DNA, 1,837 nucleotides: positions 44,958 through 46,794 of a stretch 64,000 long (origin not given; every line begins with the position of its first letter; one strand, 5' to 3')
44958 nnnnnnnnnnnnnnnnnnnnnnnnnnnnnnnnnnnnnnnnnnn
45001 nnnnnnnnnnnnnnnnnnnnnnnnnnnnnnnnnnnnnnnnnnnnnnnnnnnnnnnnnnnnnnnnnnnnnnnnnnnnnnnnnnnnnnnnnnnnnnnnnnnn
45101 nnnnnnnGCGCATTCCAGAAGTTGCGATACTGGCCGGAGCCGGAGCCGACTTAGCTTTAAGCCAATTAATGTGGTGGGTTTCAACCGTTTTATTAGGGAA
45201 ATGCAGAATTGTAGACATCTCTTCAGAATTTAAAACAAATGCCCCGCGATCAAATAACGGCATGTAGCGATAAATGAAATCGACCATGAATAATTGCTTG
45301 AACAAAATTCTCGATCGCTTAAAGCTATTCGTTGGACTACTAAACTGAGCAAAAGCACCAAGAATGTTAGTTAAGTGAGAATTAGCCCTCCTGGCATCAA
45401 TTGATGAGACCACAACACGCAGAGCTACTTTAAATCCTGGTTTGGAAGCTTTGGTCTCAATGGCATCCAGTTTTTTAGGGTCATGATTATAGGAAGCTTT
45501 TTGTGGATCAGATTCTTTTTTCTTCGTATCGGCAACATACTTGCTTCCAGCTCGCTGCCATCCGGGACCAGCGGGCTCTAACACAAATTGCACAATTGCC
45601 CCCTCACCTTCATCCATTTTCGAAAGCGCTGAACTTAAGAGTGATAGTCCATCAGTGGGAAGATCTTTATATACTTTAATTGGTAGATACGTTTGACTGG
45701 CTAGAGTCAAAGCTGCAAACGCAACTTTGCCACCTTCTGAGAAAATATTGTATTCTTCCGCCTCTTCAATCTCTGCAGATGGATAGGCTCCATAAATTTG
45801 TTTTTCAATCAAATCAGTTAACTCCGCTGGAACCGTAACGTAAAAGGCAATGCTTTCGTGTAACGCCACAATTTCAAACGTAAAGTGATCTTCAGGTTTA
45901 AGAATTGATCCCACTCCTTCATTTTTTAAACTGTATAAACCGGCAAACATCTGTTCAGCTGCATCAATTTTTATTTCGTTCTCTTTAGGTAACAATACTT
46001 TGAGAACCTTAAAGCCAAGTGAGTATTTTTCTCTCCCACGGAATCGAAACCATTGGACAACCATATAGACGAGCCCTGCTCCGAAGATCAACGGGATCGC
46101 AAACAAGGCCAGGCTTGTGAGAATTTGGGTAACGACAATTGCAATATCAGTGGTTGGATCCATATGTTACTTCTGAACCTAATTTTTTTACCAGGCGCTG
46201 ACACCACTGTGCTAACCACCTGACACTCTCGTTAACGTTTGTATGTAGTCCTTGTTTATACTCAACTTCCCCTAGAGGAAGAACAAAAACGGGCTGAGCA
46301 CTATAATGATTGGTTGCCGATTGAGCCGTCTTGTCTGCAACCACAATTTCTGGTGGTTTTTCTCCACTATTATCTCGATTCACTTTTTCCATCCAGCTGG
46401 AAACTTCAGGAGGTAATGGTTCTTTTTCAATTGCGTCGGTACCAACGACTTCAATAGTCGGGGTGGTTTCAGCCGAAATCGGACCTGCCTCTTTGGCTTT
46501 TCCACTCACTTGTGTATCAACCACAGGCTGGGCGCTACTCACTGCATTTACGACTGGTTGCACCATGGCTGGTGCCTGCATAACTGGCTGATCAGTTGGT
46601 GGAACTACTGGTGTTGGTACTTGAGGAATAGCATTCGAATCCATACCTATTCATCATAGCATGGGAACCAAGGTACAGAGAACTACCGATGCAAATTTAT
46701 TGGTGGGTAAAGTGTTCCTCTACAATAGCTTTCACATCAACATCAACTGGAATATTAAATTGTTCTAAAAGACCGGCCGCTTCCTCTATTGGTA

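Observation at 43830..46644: Orphan VirD4/TraG-like coupling ATPase with an upstream Pro-rich partner, without other T4SS genes nearby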

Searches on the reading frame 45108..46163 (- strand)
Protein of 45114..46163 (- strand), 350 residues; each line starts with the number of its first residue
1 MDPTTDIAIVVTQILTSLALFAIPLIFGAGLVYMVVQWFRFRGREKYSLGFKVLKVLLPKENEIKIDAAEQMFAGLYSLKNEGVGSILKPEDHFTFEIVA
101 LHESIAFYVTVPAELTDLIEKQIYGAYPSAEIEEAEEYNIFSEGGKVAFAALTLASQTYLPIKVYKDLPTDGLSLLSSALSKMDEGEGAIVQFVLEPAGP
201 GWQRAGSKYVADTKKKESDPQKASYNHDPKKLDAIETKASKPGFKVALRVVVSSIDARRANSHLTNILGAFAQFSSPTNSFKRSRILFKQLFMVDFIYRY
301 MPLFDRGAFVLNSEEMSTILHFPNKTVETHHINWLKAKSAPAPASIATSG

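Call 43: search_protein_representatives(protein=window:45114-46163:-)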
Query: 350 residues. Proteins with E-value up to 0.001 (for the whole library): 2027; up to 1e-10: 886; up to 1e-30: 130. The best 150 are listed.
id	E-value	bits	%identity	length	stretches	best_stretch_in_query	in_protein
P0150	4.3e-107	374.4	53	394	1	15-350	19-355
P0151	1.7e-103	362.5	53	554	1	14-349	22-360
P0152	6.1e-93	327.8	50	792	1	17-350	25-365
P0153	3.1e-73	263.1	45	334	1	19-301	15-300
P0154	1.5e-71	257.5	50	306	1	18-286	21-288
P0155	3.4e-66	239.9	59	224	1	64-251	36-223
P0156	3.3e-64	233.4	50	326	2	208-346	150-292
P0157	5.4e-63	229.4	54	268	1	18-221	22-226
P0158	2.5e-59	217.4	49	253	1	14-237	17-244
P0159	5.8e-59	216.2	39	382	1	6-346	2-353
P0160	1.1e-58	215.3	41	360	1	14-344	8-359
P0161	5.5e-58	213.0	57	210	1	183-350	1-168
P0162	1.7e-57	211.3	42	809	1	25-346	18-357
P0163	6.0e-57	209.6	58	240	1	30-206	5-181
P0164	3.6e-56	207.0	57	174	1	53-221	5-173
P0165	1.7e-55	204.8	40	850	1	43-350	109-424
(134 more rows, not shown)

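Call 62: search_protein_families(library=pfam, proteins=[P0165], max_evalue=5)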
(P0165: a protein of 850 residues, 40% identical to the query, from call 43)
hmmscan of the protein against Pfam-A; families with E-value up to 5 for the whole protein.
P0165 (850 aa): 11 families
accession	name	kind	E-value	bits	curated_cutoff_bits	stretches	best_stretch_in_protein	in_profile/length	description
PF01935.23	DUF87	-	2e-05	25.2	23.2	1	433-509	8-82/220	Helicase HerA, central domain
PF12696.13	TraG-D_C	-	2.8e-05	24.5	22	1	702-763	3-68/126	TraM recognition site of TraD and TraG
PF10412.15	TrwB_AAD_bind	-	0.00097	18.6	20.5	1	441-490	9-58/387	Type IV secretion-system coupling protein DNA-binding domain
PF02534.20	T4SS-DNA_transf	-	0.0022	17.3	20.1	1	614-742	222-346/468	Type IV secretory system Conjugative DNA transfer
PF13401.12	AAA_22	-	0.003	18.3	27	1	446-494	4-53/130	AAA domain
PF12846.13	AAA_10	-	0.0037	16.8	27.5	1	446-488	20-61/362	AAA-like domain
PF05872.18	HerA_C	-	0.012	14.7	22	1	435-486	9-60/502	Helicase HerA-like C-terminal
PF24389.1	ORC-CDC6-like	-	0.04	13.1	27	1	445-473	30-58/571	ORC-CDC6-like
PF13191.12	AAA_16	-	0.041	14.8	32.6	1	446-496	23-74/167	AAA ATPase domain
PF01580.24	FtsK_SpoIIIE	-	0.18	11.7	24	1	436-467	28-59/221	FtsK/SpoIIIE family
PF13555.12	AAA_29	-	0.27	11.5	27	1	447-464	22-39/61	P-loop containing region of AAA domain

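Call 66: predict_structure(alignment_id=A3)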
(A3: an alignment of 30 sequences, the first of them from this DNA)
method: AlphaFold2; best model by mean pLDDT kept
length: 311 residues; sequences in the alignment: 30
mean_pLDDT: 88.3   pTM: 0.87
mean pLDDT of the five models: 88.3, 88.2, 87.9, 86.3, 86.2
residues with pLDDT >= 90: 204; 70-90: 82; 50-70: 14; < 50: 11
segments of 3 or more residues with pLDDT < 50: 298-302, 308-311
pLDDT, mean of each block of 10 residues (from residue 1): 83 91 83 89 69 95 96 93 91 93 93 96 91 92 95 94 94 85 77 93 97 97 97 95 92 92 85 95 84 65 47 38
secondary structure, 60 per line:
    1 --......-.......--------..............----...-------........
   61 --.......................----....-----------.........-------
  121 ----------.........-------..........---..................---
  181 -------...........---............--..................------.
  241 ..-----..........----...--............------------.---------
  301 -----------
elements in order: H3-8 E10-16 H25-38 E53-60 E63-71 H72-85 E90-93 E105-113 H131-139 E147-156 H160-177 H188-198 E202-213 H216-233 E240-242 H248-257 E267-271 H272-278

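Call 86: fold_search(model_id=the predicted structure, library=pdb)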
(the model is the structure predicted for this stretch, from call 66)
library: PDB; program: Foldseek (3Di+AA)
matches with E <= 10: 907; with E <= 0.001: 13
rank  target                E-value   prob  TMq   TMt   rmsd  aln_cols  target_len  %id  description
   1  7o43_A                8.5e-08  1.00  0.46  0.22   8.1       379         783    9  TrwK/VirB4unbound dimer complex from R388 type IV secretion system determined by cryo-EM. (released 2022-06-22)
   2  8rtd_h                1.1e-07  1.00  0.49  0.36   7.4       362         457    9  Stalk-Arches-IMC structure from the fully-assembled R388 type IV secretion system determined by cryo-EM. (released 2024-06-19)
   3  8rtb_B                1.5e-07  1.00  0.49  0.26   7.6       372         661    8  Extended inner membrane complex (IMC) protomer structure (TrwM/VirB3-TrwK/VirB4-TrwI/VirB6-TrwG/VirB8-TrwE/VirB10) fro (released 2024-06-19)
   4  8rtd_g                1.5e-07  1.00  0.43  0.21   8.6       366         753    9  Stalk-Arches-IMC structure from the fully-assembled R388 type IV secretion system determined by cryo-EM. (released 2024-06-19)
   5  8rtd_V                1.9e-07  1.00  0.49  0.24   7.2       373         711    9  Stalk-Arches-IMC structure from the fully-assembled R388 type IV secretion system determined by cryo-EM. (released 2024-06-19)
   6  8rtd_P                2.4e-07  1.00  0.49  0.23   7.2       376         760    9  Stalk-Arches-IMC structure from the fully-assembled R388 type IV secretion system determined by cryo-EM. (released 2024-06-19)
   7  7o43_B                3.4e-07  1.00  0.49  0.23   7.2       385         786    9  TrwK/VirB4unbound dimer complex from R388 type IV secretion system determined by cryo-EM. (released 2022-06-22)
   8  8rtb_A                3.8e-07  1.00  0.45  0.22   8.1       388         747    9  Extended inner membrane complex (IMC) protomer structure (TrwM/VirB3-TrwK/VirB4-TrwI/VirB6-TrwG/VirB8-TrwE/VirB10) fro (released 2024-06-19)
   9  8rtd_O                3.8e-07  1.00  0.45  0.21   8.1       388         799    9  Stalk-Arches-IMC structure from the fully-assembled R388 type IV secretion system determined by cryo-EM. (released 2024-06-19)
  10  8rtd_T                3.8e-07  1.00  0.45  0.21   8.1       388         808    9  Stalk-Arches-IMC structure from the fully-assembled R388 type IV secretion system determined by cryo-EM. (released 2024-06-19)
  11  7o42_A                4.0e-07  1.00  0.47  0.19   7.7       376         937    9  TrwK/VirB4unbound trimer of dimers complex (with Hcp1) from the R388 type IV secretion system determined by cryo-EM. (released 2022-06-22)
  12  7o41_B                4.8e-07  1.00  0.49  0.25   7.8       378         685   10  Hexameric composite model of the Inner Membrane Complex (IMC) with the Arches from the fully-assembled R388 type IV se (released 2022-06-22)
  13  7o41_A                2.6e-05  1.00  0.48  0.23   7.7       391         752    7  Hexameric composite model of the Inner Membrane Complex (IMC) with the Arches from the fully-assembled R388 type IV se (released 2022-06-22)
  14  2ipi_A                1.4e-03  0.97  0.31  0.22   9.6       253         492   12  Crystal Structure of Aclacinomycin Oxidoreductase (released 2007-01-23)
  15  1t0t_V                1.9e-03  0.35  0.19  0.22  21.1       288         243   12  Crystallographic structure of a putative chlorite dismutase (released 2004-08-24)
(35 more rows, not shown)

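Call 111: search_dna_similar(query=window:45129-46019:-, collection=plasmids, mode=protein, max_evalue=0.001, max_rows=25, rows=spread)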
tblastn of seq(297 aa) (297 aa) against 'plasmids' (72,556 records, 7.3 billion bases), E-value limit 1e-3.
Records with a match: 40; places in all: 41; records where one place covers at least 80% of the query: 37.
Best place of each record, by identity: <60% 40.
By first word of the organism name: Bacillus 13; Natrinema 6; Halomontanus 4; Haladaptatus 3; Halobacterium 2; Haloterrigena 2; Priestia 1; Pontibacillus 1; Peribacillus 1; Niallia 1; and 6 more.
By predicted mobility (MOB-suite, as given by PLSDB): non-mobilizable 40.
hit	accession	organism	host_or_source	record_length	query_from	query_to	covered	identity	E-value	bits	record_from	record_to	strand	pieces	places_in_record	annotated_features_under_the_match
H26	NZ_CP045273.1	Priestia megaterium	pure culture,Paper surface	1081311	5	295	98%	27.0%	9e-20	97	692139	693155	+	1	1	none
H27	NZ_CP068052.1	Peribacillus psychrosaccharolyticus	-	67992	1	295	99%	24.9%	2e-13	78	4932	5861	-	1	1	DUF87 domain-containing protein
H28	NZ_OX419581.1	Bacillus subtilis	garden soil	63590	46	296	85%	29.1%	1e-19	96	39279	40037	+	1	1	DUF87 domain-containing protein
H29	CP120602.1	Bacillus subtilis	cell culture,cornstarch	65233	46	296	85%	29.1%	1e-19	96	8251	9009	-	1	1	DUF87 domain-containing protein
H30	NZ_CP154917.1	Bacillus subtilis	-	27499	1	295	99%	24.7%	6e-13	76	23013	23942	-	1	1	DUF87 domain-containing protein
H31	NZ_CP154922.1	Bacillus subtilis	-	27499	1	295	99%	24.7%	6e-13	76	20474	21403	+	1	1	DUF87 domain-containing protein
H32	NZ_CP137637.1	Niallia sp. XMNu-256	-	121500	47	295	84%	28.8%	1e-12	76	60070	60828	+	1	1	DUF87 domain-containing protein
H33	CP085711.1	Bacillus sp. F19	single cell,soil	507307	3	295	99%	24.4%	7e-13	76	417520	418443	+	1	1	DUF87 domain-containing protein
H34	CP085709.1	Bacillus sp. CMF21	single cell,soil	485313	3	295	99%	23.6%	9e-12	73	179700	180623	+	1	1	DUF87 domain-containing protein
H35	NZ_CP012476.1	Shouchella clausii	-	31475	1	295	99%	23.0%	7e-11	70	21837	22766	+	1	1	DUF87 domain-containing protein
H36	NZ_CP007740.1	Bacillus methanolicus MGA3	soil sample, enrichment culture ...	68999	40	295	86%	26.5%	9e-14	79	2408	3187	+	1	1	DUF87 domain-containing protein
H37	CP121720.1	Bacillus subtilis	cell culture,Kantong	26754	22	268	83%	25.7%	5e-7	58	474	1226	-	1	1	hypothetical protein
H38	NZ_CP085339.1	Haladaptatus halobius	cell culture,saline soil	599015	5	292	97%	21.6%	3e-6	56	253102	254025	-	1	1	hypothetical protein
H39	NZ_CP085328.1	Haladaptatus salinisoli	cell culture,saline soil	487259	12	286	93%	22.6%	7e-8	61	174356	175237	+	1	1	hypothetical protein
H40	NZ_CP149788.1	Haloterrigena sp. KLK7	cell culture,salt lake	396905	5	286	95%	21.8%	3e-6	56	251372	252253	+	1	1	hypothetical protein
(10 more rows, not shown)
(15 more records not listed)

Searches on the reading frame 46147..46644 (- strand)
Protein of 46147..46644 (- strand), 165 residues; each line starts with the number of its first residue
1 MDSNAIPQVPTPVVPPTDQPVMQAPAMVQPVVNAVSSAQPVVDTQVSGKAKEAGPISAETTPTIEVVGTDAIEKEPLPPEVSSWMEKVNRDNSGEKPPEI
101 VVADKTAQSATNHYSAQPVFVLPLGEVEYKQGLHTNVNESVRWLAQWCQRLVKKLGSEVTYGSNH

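Call 3: search_protein_families(library=pfam, proteins=[window:46147-46644:-], max_evalue=1)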
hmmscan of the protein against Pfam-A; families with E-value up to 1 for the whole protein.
window:46147-46644:- (165 aa): 0 families

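Call 4: search_protein_families(library=ncbifam, proteins=[window:46147-46644:-], max_evalue=1)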
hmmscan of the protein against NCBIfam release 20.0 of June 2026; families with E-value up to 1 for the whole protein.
window:46147-46644:- (165 aa): 0 families

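Call 20: find_homologous_proteins(query=window:46147-46644:-, max_evalue=0.001)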
Query window:46147-46644:- (165 aa): 29 proteins with E <= 0.001 among 82 candidates.
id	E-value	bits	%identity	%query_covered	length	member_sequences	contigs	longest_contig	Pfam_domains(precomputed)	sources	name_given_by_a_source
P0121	1.1e-101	356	100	100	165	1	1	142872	-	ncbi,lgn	ncbi:MAG: hypothetical protein ABI758_02925 [Candidatus Woesebacteria bacterium]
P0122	1.5e-68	248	74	100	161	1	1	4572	-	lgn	-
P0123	1.6e-68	248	74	100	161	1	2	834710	-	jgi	jgi:hypothetical protein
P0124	8.1e-57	210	71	85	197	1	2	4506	-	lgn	-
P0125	1.2e-52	196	58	100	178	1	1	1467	-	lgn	-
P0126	4.2e-51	191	60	85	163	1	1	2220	-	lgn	-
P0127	8.3e-47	177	55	89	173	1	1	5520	-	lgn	-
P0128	1.4e-45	173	59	87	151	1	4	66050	-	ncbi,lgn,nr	ncbi:MAG TPA: hypothetical protein VLH19_03280 [Patescibacteria group bacterium]|nr:hypothetical pro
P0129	3.7e-43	166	53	95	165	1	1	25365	-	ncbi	-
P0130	6.3e-43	165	56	95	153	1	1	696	-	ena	-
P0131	8.5e-42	161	53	95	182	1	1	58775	-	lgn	-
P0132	9.4e-42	161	56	98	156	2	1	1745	-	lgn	-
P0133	3.3e-40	156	53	96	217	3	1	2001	-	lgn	-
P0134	4.4e-40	156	59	83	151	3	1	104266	-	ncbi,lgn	-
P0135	9.7e-40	154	54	91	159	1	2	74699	-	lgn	-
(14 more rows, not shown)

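Call 62: search_protein_families(library=pfam, proteins=[window:46147-46644:-], max_evalue=5)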
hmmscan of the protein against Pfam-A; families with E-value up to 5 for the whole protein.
window:46147-46644:- (165 aa): 0 families

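Call 63: search_protein_families(library=padloc, proteins=[window:46147-46644:-], max_evalue=0.01)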
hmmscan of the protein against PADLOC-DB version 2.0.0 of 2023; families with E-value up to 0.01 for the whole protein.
window:46147-46644:- (165 aa): 0 families
